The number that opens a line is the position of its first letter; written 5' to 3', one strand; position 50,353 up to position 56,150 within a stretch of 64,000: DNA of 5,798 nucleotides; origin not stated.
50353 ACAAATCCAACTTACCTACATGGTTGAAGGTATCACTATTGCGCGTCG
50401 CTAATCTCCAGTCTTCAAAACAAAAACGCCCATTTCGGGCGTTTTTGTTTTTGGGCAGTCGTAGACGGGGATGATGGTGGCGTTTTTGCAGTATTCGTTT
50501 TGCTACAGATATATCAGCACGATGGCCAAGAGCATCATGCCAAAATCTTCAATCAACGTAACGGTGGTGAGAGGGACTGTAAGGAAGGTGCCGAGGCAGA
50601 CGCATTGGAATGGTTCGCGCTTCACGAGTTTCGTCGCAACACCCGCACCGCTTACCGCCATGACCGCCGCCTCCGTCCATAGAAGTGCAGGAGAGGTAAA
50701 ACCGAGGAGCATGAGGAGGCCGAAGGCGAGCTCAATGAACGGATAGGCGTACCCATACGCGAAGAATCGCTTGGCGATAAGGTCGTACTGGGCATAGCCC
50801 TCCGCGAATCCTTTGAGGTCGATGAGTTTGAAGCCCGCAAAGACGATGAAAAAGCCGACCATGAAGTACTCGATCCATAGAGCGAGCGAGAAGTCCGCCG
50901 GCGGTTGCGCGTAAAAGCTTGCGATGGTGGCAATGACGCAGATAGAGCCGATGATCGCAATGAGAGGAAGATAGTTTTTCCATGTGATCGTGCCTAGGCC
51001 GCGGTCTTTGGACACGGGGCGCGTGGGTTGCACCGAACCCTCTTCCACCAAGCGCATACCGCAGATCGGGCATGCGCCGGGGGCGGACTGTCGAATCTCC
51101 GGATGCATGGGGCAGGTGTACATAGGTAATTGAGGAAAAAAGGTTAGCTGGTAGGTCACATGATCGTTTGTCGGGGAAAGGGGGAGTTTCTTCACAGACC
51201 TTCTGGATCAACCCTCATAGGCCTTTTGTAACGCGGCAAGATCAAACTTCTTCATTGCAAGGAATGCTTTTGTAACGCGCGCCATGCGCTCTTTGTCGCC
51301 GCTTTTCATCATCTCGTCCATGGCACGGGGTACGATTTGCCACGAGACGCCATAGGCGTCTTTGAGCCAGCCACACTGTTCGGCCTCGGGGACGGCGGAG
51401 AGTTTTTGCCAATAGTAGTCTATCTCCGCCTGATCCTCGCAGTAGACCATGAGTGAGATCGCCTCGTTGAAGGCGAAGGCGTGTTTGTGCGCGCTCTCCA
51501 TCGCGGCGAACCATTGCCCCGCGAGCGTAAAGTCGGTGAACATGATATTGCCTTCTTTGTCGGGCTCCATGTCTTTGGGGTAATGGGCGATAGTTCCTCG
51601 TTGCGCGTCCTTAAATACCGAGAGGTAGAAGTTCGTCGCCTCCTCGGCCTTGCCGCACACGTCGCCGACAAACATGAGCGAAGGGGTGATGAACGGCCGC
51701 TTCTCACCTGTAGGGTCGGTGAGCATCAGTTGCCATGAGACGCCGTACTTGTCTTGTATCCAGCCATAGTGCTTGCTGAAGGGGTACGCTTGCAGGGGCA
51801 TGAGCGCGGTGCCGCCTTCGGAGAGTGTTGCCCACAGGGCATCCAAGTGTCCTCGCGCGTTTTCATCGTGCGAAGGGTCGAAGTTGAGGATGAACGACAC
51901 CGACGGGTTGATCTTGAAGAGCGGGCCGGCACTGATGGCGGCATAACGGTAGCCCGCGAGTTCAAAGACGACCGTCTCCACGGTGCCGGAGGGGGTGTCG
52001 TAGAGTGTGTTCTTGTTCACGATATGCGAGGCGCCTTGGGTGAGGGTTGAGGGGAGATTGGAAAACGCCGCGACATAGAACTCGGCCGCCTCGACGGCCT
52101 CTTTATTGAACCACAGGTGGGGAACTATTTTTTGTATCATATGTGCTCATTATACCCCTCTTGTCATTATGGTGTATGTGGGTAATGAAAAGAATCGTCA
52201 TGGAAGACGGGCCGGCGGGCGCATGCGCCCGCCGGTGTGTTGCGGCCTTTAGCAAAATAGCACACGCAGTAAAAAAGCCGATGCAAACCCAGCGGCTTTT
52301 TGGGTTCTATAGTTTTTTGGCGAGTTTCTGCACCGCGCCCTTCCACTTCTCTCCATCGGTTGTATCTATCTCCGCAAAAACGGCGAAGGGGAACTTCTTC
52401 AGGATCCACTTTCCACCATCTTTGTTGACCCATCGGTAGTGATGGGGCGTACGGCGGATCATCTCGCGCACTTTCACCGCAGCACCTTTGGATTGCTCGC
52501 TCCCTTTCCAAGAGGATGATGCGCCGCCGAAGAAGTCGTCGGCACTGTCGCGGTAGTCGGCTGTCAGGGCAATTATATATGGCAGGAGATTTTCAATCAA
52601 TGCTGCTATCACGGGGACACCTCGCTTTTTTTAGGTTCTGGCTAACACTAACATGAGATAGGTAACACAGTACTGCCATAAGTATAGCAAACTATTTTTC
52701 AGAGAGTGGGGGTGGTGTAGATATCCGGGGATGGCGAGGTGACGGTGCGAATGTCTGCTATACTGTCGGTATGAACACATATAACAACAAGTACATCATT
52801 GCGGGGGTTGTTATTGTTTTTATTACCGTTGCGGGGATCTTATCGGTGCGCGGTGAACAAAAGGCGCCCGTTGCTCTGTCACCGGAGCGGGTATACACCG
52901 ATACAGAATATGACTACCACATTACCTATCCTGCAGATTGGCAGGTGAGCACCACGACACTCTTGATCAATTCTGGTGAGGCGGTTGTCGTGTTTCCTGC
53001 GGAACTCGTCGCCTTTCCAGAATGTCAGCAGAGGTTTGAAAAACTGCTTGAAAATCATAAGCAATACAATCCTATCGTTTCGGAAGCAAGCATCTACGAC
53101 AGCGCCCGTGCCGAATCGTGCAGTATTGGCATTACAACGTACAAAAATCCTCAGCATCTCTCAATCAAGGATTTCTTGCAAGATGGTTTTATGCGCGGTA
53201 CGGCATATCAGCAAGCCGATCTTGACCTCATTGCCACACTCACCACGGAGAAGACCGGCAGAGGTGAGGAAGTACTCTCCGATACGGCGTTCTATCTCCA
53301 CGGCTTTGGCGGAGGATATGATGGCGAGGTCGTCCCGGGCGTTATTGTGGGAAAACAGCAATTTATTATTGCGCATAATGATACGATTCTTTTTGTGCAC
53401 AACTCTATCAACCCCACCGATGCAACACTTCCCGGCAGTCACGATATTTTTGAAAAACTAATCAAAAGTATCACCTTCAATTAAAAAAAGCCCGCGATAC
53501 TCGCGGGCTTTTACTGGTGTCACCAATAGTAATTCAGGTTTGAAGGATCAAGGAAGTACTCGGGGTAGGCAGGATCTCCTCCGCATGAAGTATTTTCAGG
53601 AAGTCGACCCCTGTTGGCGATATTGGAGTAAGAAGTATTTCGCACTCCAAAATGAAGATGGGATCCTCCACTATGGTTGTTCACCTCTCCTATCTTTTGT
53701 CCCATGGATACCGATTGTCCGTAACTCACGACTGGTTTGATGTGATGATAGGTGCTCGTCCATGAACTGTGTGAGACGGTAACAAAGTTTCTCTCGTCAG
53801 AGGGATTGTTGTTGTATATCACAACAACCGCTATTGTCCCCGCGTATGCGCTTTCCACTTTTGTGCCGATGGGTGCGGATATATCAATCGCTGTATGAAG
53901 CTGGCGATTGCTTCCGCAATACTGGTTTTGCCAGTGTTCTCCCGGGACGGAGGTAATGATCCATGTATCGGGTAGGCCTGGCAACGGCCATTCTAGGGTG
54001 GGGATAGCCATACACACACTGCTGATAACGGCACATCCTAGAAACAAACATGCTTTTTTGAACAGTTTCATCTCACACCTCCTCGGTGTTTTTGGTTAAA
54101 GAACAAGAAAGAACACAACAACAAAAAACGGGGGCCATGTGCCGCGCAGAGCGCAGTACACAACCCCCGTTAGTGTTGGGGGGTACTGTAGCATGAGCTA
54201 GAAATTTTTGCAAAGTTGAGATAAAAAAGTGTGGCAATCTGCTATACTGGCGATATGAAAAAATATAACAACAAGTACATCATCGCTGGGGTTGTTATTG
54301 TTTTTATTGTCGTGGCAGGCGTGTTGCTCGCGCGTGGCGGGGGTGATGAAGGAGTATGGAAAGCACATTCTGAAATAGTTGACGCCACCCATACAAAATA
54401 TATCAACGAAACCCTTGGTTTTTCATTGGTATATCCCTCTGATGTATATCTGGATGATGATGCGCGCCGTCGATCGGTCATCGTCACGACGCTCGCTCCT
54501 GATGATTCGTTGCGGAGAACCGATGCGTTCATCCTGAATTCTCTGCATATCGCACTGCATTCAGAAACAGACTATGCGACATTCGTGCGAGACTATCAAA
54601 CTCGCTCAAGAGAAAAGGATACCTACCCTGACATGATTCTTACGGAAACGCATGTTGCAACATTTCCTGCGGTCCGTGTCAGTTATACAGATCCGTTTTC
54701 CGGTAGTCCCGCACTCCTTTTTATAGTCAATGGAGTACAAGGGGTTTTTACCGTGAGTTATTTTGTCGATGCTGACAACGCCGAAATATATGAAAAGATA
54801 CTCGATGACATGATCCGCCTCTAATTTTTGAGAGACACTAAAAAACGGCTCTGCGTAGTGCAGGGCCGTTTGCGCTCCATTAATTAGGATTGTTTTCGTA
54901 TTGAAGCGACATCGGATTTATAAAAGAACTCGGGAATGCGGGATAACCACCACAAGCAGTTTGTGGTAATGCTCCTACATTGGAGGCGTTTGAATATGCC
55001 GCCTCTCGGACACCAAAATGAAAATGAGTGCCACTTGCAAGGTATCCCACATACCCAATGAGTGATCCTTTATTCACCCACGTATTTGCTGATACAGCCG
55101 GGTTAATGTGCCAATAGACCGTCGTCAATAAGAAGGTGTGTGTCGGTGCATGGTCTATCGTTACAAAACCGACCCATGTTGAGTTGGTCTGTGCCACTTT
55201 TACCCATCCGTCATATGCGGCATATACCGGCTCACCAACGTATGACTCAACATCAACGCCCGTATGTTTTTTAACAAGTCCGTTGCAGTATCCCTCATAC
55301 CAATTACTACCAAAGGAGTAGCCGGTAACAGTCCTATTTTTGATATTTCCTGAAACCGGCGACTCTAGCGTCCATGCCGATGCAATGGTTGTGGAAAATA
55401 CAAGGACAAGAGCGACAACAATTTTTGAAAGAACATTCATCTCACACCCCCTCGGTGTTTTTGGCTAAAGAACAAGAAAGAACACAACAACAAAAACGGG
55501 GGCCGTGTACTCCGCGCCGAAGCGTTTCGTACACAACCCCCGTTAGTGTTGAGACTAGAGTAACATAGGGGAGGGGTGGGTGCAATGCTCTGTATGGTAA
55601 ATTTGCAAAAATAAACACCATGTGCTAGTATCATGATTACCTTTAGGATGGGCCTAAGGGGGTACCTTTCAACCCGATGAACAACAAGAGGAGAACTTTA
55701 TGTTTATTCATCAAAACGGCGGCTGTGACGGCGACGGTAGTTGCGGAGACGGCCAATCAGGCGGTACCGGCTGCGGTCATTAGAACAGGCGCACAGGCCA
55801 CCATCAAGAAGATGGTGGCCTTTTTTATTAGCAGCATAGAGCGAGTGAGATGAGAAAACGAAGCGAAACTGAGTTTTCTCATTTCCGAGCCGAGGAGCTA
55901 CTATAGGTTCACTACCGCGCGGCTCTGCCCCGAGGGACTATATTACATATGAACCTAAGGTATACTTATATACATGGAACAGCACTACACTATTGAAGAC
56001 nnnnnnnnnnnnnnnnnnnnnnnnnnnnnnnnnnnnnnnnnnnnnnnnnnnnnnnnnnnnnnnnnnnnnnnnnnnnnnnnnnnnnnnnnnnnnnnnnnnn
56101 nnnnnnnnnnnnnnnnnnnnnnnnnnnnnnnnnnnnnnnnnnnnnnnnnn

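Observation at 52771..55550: Duplicated convergent cassette of a membrane-anchored protein and a small M23 peptidase, with a conserved structured 5' leader on both peptidase genes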

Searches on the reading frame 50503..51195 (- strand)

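Call 66: search_protein_families(library=pfam, proteins=[window:50503-51195:-], max_evalue=0.001)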
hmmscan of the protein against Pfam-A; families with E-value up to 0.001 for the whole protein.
window:50503-51195:- (230 aa): 2 families
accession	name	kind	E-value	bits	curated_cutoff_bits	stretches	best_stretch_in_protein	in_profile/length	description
PF07291.16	MauE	-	1.1e-12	48.8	27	1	104-229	4-127/128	Methylamine utilisation protein MauE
PF19335.5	HMBD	-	1.6e-12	47.6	23.6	1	26-51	2-27/28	Heavy metal binding domain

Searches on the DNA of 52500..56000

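Call 4: search_rna_families(source=window, start=52500, end=56000, threshold=evalue, max_evalue=10, show_alignments=3)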
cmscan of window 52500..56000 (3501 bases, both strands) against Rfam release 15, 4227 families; matches with E-value up to 10: 12.
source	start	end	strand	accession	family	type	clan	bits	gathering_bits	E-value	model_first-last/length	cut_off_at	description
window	53436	53514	+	RF00512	Leu_leader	Cis-reg; leader;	-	28.7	50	0.0042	1-148/148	no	Leucine operon leader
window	53451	53543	-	RF01770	rimP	Cis-reg; leader;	-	26.7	47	0.22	1-102/102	no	Gammaprotebacteria rimP leader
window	53482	53556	-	RF00513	Trp_leader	Cis-reg; leader;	-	25.6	41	0.036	1-100/100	no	Tryptophan operon leader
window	53484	53568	-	RF00512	Leu_leader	Cis-reg; leader;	-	23.4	50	0.098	1-148/148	no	Leucine operon leader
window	53481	53533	-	RF00506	Thr_leader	Cis-reg; leader;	-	22.6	55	0.4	1-118/118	no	Threonine operon leader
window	53476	53539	-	RF02860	Arrc14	Gene; sRNA;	-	20.4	99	8.5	1-167/167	no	Actinobacillus sRNA 14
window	53482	53532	+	RF02628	Hrs1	Gene; sRNA;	-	19.2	56.4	1.9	1-74/74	no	Hfq-regulated sRNA 1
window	53462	53513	+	RF00506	Thr_leader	Cis-reg; leader;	-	18.6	55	3.7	1-118/118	no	Threonine operon leader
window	55777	55826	+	RF01388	isrD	Gene; sRNA;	-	17.9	37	3.7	1-51/51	no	isrD Hfq binding RNA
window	53482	53522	-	RF02278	Betaproteobacteria_toxic_sRNA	Gene; sRNA;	-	17.3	50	4.2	1-64/64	no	Betaproteobacteria toxic small RNA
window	53436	53516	+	RF00125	IS128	Gene; sRNA;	-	16.7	80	3.6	118-202/209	no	IS128 RNA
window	55796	55819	+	RF00629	P24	Gene;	-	11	100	9.5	165-188/255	no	Pseudomonas sRNA P24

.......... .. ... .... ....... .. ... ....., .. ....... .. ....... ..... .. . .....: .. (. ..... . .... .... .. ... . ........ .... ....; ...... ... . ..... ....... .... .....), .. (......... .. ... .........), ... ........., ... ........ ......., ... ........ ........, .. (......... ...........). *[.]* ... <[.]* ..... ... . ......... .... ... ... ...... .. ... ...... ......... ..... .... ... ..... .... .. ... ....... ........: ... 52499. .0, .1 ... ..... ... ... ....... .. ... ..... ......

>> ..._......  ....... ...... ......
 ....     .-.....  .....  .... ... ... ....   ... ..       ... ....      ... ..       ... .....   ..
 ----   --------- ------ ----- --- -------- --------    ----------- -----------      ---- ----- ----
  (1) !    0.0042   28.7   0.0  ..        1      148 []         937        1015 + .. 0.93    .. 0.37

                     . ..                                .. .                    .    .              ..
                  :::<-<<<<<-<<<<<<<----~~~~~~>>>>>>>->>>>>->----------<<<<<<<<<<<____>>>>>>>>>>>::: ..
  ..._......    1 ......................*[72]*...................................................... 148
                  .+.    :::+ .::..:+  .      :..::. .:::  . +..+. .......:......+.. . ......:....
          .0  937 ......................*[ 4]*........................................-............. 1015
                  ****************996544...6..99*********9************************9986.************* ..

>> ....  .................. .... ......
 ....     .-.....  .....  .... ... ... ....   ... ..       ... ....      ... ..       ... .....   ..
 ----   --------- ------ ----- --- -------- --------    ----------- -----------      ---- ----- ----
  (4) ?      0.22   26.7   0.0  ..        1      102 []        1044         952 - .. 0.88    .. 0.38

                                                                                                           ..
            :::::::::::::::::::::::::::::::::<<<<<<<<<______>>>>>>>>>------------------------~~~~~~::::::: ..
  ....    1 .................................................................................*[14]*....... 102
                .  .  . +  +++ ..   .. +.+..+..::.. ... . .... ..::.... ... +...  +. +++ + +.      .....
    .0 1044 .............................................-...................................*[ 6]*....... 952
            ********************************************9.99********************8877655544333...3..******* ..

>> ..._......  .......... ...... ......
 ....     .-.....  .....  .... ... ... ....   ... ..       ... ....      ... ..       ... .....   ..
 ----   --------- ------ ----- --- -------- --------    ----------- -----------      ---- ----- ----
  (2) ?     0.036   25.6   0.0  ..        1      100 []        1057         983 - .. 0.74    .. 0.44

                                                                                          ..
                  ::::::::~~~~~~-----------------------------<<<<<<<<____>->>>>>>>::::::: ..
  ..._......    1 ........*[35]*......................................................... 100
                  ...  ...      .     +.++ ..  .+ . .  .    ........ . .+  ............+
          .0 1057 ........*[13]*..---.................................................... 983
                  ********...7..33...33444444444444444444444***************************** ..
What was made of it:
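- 53486..53512 (.): Bidirectional intrinsic terminator between the convergent partner1 and pep1 genes. This hairpin is the cause of the sub-threshold Rfam leader hits (call 4).
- On Riboswitch or any Rfam cis-regulatory family: At E<=10 no hit overlaps either leader (call 4).
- Closest known: Leader. Different: The Rfam hits to the Leu, Trp and Thr leaders fall on the inter-gene terminator at 53436-53568, not on this leader, and are below threshold (call 4).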

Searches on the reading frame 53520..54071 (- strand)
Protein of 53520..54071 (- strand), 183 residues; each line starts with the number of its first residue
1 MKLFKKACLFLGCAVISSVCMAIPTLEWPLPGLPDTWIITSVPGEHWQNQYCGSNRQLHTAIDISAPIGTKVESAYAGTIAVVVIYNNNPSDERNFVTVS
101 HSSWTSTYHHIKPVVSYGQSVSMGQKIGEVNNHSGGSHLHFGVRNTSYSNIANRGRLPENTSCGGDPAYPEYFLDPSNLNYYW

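Call 5: search_protein_families(library=pfam, proteins=[window:53520-54071:-], max_evalue=0.1)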
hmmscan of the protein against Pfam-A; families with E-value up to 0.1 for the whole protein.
window:53520-54071:- (183 aa): 2 families
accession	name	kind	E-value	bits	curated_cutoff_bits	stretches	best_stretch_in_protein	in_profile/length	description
PF01551.29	Peptidase_M23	-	5.1e-16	59.1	28.7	1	58-146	2-90/96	Peptidase family M23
PF13375.12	RnfC_N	-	0.04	14.4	25.6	1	111-132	42-63/101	RnfC Barrel sandwich hybrid domain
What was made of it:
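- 53520..54071 (-): pep1: 183-aa secreted M23 metallopeptidase with a signal peptide and intact HxxxD and HxH motifs. Pfam PF01551, E 5e-16 (call 5).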

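Call 32: find_homologous_proteins(query=window:53520-54071:-)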
Query window:53520-54071:- (183 aa): 8 proteins with E <= 0.001 among 36 candidates.
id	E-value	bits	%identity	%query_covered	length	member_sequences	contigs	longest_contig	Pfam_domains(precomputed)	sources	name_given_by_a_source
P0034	6.1e-124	429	100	100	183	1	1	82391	PF01551.30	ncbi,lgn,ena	-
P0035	3.6e-89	316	70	100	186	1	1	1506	PF01551.30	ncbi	ncbi:MAG: M23 family metallopeptidase [bacterium]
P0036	6.7e-85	302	68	100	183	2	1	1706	PF01551.30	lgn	-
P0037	4.8e-64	234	57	100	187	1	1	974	PF01551.30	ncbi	-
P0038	3.0e-52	195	52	100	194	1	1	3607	PF01551.30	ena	-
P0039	3.0e-51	192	52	98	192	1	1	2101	PF01551.30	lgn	-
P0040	1.6e-48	183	49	100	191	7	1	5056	PF01551.30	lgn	-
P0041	6.5e-48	181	50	96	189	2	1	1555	PF01551.30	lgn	-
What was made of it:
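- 53520..54071 (-): Orthologues at 68-70% identity (call 32).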

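Call 33: find_encoding_contigs(protein=P0035, flank=3000, max_places=2)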
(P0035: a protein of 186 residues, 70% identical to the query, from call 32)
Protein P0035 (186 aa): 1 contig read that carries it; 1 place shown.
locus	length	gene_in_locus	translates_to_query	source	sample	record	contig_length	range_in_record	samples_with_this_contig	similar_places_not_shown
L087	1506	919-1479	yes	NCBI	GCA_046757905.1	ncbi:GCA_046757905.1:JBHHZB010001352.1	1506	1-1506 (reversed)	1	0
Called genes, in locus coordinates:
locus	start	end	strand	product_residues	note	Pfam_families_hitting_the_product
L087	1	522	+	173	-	?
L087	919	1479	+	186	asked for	PF01551:Peptidase_M23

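Call 34: find_encoding_contigs(protein=P0036, flank=3000, max_places=2)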
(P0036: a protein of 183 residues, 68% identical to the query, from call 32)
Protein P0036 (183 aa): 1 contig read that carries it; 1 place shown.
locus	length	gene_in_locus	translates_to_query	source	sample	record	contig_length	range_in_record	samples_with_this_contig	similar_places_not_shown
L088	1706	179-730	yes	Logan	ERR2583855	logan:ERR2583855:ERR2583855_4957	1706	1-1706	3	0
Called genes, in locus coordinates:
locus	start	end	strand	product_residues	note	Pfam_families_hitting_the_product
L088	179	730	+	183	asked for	PF01551:Peptidase_M23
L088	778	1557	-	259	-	-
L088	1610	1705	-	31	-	?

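Call 35: find_encoding_contigs(protein=P0038, flank=3000, max_places=2)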
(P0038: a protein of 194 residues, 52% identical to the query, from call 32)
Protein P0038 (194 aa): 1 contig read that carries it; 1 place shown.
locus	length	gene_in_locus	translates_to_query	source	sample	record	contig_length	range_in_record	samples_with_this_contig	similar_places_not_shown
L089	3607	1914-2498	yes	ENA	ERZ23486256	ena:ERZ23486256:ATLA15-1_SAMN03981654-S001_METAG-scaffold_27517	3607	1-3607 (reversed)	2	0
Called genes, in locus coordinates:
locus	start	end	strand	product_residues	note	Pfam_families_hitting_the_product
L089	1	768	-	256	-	?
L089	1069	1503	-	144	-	PF01609:DDE_Tnp_1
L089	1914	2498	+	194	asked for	PF01551:Peptidase_M23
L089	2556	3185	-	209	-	-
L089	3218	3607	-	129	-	?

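Call 36: find_encoding_contigs(protein=P0040, flank=3000, max_places=2)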
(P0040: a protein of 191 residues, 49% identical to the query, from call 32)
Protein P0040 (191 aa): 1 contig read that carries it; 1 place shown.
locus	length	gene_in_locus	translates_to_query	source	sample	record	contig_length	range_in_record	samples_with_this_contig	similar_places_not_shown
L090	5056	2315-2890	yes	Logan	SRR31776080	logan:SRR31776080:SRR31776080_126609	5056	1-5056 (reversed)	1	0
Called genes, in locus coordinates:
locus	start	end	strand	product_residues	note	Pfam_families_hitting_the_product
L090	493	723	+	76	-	PF01381:HTH_3, PF13560:HTH_31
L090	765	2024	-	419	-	PF02812:ELFV_dehydrog_N, PF00208:ELFV_dehydrog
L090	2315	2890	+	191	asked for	PF01551:Peptidase_M23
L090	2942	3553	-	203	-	-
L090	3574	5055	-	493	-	?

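Call 38: find_encoding_contigs(protein=P0039, flank=2000, max_places=2)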
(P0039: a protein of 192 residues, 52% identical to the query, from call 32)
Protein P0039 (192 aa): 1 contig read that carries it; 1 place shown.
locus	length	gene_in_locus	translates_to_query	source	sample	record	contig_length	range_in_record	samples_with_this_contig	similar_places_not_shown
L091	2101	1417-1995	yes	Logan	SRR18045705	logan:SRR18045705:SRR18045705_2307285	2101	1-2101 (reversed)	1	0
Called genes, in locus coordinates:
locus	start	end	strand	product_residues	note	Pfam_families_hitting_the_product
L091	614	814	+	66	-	-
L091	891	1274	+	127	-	-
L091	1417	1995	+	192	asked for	PF01551:Peptidase_M23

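Call 39: find_encoding_contigs(protein=P0041, flank=2000, max_places=2)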
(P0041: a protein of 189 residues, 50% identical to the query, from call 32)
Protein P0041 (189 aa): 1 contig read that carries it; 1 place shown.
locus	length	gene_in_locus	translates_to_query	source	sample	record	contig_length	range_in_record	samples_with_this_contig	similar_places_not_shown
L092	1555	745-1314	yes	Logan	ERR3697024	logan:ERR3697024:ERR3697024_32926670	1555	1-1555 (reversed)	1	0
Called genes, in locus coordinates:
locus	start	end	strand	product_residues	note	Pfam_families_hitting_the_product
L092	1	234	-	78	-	?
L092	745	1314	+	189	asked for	PF01551:Peptidase_M23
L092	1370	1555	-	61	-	?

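Call 40: find_encoding_contigs(protein=P0037, flank=2000, max_places=2)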
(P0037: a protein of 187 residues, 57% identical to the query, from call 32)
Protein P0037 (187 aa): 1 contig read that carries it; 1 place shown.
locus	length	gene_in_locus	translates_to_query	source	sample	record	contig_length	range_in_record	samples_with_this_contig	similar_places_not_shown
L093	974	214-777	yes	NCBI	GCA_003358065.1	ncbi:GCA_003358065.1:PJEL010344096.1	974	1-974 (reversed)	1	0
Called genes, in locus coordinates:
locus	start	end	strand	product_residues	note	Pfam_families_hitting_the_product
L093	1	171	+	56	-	?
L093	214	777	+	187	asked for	PF01551:Peptidase_M23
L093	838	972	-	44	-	?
